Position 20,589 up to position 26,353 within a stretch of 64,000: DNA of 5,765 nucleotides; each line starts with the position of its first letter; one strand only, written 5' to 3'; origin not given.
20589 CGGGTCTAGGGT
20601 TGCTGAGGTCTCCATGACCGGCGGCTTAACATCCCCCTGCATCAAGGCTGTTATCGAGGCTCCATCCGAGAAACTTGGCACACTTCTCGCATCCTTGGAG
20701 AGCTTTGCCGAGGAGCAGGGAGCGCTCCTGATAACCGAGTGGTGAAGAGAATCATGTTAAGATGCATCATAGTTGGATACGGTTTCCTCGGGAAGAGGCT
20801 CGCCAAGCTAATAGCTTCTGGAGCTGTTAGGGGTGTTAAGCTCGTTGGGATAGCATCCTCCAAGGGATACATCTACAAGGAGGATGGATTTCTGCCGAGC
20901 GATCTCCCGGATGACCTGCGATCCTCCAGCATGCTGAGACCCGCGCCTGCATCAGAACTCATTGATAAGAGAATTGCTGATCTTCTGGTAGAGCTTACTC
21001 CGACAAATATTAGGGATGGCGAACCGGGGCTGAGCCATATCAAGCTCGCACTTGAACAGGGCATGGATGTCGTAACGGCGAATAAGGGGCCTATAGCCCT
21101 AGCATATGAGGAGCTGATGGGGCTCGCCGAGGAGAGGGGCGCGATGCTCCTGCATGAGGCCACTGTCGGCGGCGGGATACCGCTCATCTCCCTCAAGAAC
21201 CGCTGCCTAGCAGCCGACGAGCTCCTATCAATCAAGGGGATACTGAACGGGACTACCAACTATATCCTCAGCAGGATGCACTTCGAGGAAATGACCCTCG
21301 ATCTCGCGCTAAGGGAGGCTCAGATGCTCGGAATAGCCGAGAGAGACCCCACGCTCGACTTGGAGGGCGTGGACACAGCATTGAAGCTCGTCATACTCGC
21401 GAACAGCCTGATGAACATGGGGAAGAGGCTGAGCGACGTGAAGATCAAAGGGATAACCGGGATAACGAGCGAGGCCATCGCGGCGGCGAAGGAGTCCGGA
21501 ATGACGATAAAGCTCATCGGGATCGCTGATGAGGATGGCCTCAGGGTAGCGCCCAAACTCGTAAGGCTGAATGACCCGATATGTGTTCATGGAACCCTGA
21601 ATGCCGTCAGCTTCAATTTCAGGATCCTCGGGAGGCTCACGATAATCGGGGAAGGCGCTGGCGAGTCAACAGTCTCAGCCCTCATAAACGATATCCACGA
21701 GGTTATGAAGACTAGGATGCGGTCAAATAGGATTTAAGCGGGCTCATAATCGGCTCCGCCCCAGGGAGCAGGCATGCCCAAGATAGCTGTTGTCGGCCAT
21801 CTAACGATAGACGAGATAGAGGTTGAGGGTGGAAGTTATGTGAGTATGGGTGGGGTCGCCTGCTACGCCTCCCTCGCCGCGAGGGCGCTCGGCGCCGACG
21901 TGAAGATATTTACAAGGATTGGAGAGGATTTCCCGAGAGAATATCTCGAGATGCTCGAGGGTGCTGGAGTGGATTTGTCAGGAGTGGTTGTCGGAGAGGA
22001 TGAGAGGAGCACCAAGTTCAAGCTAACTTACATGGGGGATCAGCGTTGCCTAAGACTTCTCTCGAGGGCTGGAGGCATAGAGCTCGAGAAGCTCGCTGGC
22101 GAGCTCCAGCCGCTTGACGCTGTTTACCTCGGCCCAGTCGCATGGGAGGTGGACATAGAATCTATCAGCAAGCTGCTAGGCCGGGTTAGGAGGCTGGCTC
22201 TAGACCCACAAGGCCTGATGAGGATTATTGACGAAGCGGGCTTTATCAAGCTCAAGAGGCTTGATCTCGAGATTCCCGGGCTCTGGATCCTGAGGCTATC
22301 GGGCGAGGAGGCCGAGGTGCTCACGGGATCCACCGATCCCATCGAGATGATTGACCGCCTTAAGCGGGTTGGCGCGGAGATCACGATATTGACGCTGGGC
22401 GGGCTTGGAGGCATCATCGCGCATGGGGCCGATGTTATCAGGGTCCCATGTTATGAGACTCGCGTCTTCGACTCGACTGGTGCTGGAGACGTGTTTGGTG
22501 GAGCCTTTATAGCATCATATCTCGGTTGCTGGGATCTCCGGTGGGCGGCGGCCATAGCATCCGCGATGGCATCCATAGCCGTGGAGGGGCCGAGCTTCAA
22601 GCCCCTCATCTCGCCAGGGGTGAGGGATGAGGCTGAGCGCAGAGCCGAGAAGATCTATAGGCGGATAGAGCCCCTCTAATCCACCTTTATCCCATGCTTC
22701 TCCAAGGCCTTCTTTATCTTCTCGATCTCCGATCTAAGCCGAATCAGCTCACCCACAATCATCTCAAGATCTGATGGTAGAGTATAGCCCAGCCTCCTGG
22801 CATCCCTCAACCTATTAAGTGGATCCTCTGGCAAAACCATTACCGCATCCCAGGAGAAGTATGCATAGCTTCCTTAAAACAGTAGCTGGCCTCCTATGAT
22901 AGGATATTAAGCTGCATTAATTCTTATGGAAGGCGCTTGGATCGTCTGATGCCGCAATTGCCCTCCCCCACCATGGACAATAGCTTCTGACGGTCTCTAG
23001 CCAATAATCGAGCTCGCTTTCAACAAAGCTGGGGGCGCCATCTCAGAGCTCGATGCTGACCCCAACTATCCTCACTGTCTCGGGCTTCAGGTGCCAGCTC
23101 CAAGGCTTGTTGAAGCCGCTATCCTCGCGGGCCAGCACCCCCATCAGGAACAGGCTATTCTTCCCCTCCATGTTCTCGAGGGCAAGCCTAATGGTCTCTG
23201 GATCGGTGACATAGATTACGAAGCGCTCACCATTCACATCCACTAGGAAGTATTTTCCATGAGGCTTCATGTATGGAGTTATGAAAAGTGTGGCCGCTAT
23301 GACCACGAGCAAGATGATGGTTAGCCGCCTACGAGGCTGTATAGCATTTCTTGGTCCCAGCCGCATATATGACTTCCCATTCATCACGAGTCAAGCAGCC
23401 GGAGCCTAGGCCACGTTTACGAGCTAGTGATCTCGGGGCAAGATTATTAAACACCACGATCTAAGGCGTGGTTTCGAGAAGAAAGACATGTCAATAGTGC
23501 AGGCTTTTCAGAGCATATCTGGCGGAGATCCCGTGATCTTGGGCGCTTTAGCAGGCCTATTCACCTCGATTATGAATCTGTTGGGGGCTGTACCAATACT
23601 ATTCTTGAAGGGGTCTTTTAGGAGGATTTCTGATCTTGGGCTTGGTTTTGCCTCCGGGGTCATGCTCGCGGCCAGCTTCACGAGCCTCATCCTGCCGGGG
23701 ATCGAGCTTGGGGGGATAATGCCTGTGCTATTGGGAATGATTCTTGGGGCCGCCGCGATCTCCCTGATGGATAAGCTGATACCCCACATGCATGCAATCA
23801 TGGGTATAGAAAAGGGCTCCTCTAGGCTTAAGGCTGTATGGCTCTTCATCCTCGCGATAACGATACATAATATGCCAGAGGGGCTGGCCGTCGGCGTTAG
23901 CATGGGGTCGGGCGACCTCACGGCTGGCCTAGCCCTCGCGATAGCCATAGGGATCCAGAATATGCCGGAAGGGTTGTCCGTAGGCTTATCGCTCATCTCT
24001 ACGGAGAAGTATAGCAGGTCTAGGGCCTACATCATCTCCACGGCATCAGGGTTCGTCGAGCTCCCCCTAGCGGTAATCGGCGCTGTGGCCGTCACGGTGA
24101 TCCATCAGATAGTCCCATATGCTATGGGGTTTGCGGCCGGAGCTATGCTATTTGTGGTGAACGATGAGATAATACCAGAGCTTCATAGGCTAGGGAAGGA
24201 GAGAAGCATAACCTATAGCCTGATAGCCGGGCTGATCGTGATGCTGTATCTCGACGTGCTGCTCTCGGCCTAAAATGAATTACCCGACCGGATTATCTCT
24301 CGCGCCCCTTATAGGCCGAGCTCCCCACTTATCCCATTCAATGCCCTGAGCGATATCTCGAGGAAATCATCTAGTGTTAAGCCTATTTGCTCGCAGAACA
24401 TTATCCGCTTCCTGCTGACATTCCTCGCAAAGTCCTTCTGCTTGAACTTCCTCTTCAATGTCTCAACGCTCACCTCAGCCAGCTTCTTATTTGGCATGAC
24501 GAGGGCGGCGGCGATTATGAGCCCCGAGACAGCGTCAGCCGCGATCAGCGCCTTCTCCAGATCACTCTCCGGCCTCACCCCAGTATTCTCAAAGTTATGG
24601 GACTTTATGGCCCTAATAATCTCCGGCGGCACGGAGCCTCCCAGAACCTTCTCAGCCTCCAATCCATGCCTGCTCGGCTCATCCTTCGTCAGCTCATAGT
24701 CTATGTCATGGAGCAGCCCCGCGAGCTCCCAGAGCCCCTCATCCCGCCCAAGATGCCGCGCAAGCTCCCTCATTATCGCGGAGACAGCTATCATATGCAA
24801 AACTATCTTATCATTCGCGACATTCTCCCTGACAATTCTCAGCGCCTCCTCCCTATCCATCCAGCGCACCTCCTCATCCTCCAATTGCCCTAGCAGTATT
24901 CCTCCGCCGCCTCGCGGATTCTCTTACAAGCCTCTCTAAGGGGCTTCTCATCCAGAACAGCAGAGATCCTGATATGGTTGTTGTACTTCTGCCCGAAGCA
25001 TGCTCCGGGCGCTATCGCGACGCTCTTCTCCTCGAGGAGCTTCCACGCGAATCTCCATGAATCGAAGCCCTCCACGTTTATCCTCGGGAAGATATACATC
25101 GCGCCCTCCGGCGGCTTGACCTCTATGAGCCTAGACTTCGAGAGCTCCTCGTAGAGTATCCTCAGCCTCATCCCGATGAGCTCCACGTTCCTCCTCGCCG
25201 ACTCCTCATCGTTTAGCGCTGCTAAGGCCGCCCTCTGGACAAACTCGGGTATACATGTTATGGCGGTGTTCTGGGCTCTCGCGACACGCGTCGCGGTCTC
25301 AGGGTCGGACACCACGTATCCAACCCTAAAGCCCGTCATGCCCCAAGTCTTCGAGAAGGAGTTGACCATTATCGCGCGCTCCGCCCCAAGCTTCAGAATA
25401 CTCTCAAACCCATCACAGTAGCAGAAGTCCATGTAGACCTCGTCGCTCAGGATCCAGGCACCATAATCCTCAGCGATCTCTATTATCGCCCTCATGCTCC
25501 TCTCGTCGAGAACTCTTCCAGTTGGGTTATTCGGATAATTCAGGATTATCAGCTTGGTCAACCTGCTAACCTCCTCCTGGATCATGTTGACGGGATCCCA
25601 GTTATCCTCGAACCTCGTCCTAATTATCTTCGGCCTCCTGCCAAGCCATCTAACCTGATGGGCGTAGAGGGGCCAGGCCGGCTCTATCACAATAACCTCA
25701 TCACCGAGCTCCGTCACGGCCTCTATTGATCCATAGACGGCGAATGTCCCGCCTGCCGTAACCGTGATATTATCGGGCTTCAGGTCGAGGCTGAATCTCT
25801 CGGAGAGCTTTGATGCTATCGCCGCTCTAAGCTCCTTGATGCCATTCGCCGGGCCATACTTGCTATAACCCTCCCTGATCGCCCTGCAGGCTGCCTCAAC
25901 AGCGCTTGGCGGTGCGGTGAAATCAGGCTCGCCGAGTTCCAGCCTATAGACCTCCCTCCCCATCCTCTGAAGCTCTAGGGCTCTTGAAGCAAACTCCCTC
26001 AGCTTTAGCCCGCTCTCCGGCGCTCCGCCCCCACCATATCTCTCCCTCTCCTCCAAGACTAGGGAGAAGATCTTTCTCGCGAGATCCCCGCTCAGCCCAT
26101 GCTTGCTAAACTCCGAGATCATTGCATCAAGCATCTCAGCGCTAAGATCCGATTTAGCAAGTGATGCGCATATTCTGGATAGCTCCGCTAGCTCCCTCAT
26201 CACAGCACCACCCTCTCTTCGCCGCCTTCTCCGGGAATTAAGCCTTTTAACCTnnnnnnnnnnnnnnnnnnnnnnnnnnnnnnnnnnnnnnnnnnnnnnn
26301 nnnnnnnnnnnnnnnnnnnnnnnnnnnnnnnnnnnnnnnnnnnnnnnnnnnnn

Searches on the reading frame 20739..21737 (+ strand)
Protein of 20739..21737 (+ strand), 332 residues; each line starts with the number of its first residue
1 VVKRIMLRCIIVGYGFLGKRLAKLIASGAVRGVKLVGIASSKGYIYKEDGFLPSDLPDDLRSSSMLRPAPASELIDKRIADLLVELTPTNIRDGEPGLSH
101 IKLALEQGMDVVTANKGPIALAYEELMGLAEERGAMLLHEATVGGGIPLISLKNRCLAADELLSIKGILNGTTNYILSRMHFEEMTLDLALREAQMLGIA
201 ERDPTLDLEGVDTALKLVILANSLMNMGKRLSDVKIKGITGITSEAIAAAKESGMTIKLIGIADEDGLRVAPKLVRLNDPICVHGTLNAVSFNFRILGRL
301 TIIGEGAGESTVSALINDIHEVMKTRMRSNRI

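Call 25: search_protein_families(library=pfam, proteins=[window:20739-21737:+], max_evalue=0.00001)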
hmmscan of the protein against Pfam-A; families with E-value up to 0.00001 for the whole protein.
window:20739-21737:+ (332 aa): 2 families
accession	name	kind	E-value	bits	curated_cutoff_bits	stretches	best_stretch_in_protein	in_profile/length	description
PF00742.24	Homoserine_dh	-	4.7e-49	167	22.9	1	148-319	1-172/173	Homoserine dehydrogenase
PF03447.22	NAD_binding_3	-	2.2e-10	41.7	24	1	13-139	1-115/116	Homoserine dehydrogenase, NAD binding domain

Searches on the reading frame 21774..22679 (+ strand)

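Call 25: search_protein_families(library=pfam, proteins=[window:21774-22679:+], max_evalue=0.00001)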
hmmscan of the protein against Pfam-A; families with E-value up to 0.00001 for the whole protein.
window:21774-22679:+ (301 aa): 1 family
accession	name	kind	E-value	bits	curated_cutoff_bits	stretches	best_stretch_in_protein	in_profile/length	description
PF00294.29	PfkB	-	5.3e-26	92.1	25.8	1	2-272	2-292/302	pfkB family carbohydrate kinase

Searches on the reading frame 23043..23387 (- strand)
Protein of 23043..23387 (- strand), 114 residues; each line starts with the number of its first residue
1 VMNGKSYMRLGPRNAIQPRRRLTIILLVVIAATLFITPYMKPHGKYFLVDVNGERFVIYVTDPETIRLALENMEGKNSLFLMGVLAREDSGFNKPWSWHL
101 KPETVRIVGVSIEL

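Call 26: search_protein_families(library=pfam, proteins=[window:23043-23387:-], max_evalue=0.00001)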
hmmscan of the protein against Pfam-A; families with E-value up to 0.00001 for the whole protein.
window:23043-23387:- (114 aa): 1 family
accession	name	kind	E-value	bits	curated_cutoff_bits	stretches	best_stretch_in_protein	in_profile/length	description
PF23621.1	BP74_N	-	1.9e-15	57.1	27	1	45-113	3-74/114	BP74 N-terminal domain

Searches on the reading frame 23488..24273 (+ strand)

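Call 26: search_protein_families(library=pfam, proteins=[window:23488-24273:+], max_evalue=0.00001)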
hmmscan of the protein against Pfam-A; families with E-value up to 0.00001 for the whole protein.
window:23488-24273:+ (261 aa): 1 family
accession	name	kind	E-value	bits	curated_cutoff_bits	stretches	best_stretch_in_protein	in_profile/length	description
PF02535.28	Zip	-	2.4e-21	76.7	35.1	1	111-253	172-320/323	ZIP Zinc transporter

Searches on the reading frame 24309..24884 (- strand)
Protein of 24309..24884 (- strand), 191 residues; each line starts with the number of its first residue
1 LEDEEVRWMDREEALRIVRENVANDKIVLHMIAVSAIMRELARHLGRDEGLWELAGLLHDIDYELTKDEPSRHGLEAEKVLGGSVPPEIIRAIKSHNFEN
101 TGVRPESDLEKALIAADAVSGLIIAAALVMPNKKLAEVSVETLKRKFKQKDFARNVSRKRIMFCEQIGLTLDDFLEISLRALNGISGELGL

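Call 26: search_protein_families(library=pfam, proteins=[window:24309-24884:-], max_evalue=0.00001)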
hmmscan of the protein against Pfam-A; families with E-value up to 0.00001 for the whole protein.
window:24309-24884:- (191 aa): 1 family
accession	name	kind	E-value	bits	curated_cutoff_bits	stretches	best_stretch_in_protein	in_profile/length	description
PF01966.28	HD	-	3.2e-11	44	22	1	30-120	4-114/116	HD domain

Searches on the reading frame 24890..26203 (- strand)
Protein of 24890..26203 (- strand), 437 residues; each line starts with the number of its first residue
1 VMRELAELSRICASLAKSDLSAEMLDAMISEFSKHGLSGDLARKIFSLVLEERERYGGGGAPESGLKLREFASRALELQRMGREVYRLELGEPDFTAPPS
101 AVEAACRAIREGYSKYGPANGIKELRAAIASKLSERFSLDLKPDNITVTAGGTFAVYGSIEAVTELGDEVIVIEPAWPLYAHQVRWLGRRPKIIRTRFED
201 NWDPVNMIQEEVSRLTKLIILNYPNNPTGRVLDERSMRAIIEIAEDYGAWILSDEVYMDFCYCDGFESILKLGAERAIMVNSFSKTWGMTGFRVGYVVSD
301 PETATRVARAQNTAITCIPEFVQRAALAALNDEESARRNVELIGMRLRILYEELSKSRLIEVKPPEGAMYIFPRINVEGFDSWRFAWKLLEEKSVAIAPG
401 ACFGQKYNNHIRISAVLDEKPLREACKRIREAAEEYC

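Call 26: search_protein_families(library=pfam, proteins=[window:24890-26203:-], max_evalue=0.00001)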
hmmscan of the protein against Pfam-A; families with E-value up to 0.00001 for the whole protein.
window:24890-26203:- (437 aa): 1 family
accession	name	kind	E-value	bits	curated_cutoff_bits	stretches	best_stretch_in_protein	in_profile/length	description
PF00155.27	Aminotran_1_2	-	2.3e-59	201.8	19.7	1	85-429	3-361/361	Aminotransferase class I and II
